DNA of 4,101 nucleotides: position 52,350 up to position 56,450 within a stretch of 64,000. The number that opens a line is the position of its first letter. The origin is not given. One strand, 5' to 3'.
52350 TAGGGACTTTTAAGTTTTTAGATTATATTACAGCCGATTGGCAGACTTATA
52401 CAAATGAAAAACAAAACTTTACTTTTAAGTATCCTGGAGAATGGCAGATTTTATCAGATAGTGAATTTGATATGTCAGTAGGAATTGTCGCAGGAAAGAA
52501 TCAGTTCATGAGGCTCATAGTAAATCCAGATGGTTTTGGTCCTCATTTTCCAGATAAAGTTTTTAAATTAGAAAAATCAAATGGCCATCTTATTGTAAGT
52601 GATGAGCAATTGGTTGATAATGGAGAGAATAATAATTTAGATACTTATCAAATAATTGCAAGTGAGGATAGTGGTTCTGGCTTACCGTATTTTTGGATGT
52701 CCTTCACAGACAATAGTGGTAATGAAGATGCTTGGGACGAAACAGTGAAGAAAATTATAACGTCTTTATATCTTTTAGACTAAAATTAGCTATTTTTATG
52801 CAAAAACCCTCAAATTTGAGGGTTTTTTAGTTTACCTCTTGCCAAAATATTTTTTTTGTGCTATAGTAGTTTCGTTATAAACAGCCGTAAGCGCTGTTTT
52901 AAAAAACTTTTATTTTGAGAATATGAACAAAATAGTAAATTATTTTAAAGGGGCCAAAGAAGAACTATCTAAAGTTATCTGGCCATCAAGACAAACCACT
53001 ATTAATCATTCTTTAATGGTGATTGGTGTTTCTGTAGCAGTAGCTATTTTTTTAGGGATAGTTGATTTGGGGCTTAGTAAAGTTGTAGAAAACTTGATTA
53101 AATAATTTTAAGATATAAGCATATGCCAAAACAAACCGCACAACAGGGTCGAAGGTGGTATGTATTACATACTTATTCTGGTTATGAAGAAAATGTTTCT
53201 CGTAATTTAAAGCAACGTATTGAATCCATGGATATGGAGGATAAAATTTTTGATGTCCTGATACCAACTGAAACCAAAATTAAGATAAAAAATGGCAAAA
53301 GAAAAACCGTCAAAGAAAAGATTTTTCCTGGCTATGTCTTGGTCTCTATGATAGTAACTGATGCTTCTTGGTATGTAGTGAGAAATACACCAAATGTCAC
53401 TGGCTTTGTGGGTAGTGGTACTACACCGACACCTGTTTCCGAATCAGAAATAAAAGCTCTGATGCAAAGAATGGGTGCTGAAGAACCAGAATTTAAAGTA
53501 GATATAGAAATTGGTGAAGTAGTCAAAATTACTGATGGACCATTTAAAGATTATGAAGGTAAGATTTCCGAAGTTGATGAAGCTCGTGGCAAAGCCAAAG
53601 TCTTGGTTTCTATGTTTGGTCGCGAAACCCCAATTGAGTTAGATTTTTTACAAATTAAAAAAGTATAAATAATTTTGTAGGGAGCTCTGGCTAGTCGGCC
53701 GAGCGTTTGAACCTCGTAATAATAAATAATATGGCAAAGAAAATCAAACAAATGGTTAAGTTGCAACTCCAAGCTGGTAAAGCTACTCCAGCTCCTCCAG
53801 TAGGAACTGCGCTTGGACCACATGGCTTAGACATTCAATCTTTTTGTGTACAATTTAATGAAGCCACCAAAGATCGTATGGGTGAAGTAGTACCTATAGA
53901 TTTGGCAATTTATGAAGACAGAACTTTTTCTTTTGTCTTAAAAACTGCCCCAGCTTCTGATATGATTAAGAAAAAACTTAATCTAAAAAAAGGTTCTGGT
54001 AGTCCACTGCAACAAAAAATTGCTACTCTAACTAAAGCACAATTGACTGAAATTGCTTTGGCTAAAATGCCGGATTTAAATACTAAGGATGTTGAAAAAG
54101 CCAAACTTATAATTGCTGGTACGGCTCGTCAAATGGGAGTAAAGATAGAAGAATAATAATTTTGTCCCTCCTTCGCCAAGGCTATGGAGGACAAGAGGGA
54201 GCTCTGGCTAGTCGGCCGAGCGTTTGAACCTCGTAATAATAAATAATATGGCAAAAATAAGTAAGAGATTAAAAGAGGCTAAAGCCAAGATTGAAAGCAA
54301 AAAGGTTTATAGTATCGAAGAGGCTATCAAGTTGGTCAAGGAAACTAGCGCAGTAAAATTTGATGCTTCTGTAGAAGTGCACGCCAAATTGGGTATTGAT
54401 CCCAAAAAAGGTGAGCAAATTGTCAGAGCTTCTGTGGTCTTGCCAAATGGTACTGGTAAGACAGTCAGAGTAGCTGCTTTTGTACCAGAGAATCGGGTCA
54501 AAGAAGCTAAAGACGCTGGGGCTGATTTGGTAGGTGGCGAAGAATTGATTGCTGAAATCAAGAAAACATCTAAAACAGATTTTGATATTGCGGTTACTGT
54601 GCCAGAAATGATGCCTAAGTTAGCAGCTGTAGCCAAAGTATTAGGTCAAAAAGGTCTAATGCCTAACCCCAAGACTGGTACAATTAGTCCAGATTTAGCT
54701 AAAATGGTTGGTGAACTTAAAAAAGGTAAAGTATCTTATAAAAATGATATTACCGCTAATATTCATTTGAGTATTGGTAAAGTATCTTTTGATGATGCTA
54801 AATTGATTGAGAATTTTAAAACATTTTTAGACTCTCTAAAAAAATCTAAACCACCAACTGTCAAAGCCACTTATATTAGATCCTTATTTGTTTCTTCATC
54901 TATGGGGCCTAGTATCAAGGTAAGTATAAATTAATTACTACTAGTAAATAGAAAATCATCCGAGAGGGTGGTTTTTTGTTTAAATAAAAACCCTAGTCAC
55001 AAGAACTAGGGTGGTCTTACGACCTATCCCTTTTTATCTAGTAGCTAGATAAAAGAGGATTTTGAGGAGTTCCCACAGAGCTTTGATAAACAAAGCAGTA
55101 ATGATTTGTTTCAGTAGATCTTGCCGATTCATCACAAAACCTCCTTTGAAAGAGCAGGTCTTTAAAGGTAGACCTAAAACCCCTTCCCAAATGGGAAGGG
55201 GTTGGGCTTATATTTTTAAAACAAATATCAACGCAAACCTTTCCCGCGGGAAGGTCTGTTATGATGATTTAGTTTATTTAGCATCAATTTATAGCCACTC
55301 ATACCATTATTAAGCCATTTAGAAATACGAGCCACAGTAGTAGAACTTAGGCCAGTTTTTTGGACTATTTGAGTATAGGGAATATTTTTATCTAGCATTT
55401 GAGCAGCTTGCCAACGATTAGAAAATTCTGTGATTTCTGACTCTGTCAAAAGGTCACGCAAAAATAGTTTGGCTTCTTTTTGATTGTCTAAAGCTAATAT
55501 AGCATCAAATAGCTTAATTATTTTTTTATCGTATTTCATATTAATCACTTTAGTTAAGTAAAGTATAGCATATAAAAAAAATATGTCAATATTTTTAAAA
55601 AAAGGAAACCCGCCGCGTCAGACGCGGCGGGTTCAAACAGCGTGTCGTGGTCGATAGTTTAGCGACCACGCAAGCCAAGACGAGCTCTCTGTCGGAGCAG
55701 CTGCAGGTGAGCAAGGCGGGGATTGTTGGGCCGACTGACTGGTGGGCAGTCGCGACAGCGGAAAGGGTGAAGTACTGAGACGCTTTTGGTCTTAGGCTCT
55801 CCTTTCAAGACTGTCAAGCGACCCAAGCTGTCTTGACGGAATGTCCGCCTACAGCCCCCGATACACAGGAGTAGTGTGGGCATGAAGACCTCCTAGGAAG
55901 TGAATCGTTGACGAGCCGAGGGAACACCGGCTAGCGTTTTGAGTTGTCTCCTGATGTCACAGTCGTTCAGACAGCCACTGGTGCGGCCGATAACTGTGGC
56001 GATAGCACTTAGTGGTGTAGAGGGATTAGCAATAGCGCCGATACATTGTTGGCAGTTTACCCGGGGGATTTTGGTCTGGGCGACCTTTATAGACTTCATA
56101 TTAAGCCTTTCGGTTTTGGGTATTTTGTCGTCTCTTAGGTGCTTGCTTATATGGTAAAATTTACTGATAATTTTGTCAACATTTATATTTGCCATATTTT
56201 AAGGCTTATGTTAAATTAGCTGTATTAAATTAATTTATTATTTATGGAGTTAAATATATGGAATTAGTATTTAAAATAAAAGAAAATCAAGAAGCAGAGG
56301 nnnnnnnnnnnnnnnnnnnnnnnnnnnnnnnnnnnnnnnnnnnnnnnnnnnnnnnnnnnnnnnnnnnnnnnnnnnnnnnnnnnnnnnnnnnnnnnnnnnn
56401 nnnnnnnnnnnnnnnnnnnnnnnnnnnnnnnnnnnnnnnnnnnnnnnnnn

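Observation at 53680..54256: Identical 59-bp GC-rich leader element duplicated in front of both rplK (L11) and rplA (L1)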

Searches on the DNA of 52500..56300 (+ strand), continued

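Call 50: search_rna_families(source=window, start=55560, end=56230, threshold=evalue, max_evalue=10)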
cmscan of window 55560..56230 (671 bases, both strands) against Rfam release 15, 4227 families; matches with E-value up to 10: 9.
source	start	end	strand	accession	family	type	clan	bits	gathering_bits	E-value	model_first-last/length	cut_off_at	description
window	55598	55670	-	RF01772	rnk_pseudo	Cis-reg; leader;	-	23.2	55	0.15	1-108/108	no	Pseudomonas rnk leader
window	55606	55636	-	RF01771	rnk_leader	Cis-reg; leader;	-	22.7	50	0.22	70-100/109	no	Enterobacteria rnk leader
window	55581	55634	+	RF01771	rnk_leader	Cis-reg; leader;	-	21.4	50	0.46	47-100/109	no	Enterobacteria rnk leader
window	55600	55683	-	RF02837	anti-hemB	Gene; sRNA;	-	19.2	49.5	0.059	1-81/81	no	Burkholderia RNA 7 (anti-hemB)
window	55560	55635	+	RF04184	BTnc060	Gene; sRNA;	-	19.2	228.9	1.7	134-213/213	5'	Bacteroides sRNA BTnc060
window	55601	55671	-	RF01065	23S-methyl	Cis-reg;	-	16.5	50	8.3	1-102/102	no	23S methyl RNA motif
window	55597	55636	+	RF00382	DnaX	Cis-reg; frameshift_element;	-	14.8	35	1.4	21-65/65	no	DnaX ribosomal frameshifting element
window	55606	55634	-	RF01527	CrfA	Gene; sRNA;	-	13.3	38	8.5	92-124/136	no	Caulobacter sRNA CrfA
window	55800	55933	+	RF01881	Xist_exon4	Gene; lncRNA;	-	11.4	100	7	1-126/126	no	X-chromosome inactivation gene exon 4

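Call 52: search_dna_similar(query=window:55600-56150:+, collection=plasmids, mode=distant, max_rows=8)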
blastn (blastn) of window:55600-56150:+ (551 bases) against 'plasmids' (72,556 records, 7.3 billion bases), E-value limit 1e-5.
No match.

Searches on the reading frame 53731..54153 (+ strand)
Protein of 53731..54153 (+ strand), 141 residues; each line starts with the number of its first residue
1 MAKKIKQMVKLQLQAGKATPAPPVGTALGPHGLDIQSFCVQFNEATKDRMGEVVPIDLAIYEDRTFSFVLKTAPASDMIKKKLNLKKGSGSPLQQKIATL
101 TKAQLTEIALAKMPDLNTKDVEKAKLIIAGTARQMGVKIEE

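Call 37: search_protein_families(library=pfam, proteins=[window:53731-54153:+])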
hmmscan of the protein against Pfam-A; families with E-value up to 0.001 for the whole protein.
window:53731-54153:+ (141 aa): 2 families
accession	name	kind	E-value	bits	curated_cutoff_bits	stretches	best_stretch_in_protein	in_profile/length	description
PF03946.19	Ribosomal_L11_N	-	2.1e-24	85.5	32.9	1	9-66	1-58/58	Ribosomal protein L11, N-terminal domain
PF00298.24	Ribosomal_L11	-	4.6e-21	75.5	21.4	1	71-139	1-69/69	Ribosomal protein L11, RNA binding domain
